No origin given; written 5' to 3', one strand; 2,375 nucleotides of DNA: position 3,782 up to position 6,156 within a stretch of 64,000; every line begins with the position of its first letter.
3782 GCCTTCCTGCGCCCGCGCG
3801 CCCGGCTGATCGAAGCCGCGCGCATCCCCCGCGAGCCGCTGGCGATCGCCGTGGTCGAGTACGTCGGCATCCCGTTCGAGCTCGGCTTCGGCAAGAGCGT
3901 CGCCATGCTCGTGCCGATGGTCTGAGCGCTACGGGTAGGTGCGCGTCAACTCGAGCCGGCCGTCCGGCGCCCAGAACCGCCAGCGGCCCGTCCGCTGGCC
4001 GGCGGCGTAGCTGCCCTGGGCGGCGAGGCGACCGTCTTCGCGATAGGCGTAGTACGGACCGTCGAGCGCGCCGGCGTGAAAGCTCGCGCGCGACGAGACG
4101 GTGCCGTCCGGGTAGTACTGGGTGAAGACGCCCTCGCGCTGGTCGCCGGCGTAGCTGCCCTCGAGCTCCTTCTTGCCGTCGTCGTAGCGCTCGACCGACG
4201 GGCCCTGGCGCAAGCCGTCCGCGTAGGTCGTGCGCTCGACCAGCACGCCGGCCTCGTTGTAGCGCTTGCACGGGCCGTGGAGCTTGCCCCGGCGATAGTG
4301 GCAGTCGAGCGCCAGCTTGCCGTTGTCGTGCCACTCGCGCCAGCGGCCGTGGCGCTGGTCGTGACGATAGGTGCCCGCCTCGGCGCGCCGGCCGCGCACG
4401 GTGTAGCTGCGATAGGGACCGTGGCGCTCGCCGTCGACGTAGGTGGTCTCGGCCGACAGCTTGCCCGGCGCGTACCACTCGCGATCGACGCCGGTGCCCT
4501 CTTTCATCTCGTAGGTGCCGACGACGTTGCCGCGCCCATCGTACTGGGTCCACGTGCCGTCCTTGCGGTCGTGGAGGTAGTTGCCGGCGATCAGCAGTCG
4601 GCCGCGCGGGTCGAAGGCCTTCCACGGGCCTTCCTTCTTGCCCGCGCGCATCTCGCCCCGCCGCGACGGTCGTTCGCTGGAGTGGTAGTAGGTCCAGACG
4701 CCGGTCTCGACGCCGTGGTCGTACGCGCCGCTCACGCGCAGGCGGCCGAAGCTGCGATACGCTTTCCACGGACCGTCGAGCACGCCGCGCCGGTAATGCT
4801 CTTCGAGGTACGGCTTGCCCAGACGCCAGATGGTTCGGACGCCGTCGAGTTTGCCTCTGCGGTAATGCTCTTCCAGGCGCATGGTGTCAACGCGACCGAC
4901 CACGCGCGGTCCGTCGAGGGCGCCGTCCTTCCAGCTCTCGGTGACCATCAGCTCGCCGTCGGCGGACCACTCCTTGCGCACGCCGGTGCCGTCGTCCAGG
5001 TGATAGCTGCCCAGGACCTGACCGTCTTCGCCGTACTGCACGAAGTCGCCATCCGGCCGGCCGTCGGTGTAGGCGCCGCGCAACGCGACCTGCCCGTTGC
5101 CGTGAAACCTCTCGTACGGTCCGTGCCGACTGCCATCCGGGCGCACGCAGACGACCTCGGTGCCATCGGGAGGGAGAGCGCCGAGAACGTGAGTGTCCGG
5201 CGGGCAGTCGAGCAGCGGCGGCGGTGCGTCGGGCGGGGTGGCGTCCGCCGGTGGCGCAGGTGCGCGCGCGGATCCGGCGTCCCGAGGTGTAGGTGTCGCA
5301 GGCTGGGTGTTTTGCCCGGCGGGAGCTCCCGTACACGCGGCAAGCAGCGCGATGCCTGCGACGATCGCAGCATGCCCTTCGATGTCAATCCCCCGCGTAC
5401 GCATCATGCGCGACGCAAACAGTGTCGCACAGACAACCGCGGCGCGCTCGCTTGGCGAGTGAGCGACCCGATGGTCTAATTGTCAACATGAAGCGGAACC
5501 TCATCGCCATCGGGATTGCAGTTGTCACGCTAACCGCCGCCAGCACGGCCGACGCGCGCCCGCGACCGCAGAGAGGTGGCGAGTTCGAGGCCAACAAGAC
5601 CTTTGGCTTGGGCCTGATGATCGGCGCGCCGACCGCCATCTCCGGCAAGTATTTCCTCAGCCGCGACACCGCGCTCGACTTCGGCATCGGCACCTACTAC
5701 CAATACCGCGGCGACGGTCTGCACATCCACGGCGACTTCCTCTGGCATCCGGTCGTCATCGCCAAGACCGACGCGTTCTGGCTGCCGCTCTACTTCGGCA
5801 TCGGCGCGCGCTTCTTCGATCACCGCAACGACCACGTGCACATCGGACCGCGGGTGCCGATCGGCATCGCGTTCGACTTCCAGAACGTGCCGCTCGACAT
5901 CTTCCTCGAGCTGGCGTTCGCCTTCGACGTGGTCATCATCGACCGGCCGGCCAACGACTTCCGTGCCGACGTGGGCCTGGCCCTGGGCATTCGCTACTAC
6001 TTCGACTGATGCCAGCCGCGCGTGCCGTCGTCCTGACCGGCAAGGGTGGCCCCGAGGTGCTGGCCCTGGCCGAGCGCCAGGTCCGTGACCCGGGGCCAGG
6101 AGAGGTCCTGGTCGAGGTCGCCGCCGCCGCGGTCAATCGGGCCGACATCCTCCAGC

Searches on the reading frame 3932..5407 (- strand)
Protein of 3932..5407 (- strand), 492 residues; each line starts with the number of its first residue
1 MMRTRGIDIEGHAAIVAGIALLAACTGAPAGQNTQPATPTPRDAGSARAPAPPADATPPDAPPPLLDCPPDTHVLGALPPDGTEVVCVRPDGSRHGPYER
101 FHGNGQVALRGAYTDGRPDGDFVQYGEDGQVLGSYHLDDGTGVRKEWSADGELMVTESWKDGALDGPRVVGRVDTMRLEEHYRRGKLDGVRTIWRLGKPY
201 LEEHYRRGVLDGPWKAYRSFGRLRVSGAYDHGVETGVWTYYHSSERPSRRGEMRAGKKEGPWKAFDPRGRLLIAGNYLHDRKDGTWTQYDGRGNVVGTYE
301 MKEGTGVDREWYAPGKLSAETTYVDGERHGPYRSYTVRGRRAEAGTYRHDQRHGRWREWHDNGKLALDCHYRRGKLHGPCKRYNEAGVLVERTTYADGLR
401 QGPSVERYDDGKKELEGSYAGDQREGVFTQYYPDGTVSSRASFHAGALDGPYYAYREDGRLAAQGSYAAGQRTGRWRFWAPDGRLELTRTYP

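Call 60: search_protein_families(library=pfam, proteins=[window:3932-5407:-], max_evalue=0.01)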
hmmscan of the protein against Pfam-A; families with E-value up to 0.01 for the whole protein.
window:3932-5407:- (492 aa): 1 family
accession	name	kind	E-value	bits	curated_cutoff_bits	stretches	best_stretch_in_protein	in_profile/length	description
PF07661.19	MORN_2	-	5.4e-30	100.3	29.6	0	352-371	1-20/22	MORN repeat variant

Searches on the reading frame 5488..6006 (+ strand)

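Call 60: search_protein_families(library=pfam, proteins=[window:5488-6006:+], max_evalue=0.01)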
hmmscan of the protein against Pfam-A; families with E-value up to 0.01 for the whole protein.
seq(173 aa): 1 family
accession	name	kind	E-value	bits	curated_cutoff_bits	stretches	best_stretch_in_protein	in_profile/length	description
PF13161.12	DUF3996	-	0.005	17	22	0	34-144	5-124/154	Protein of unknown function (DUF3996)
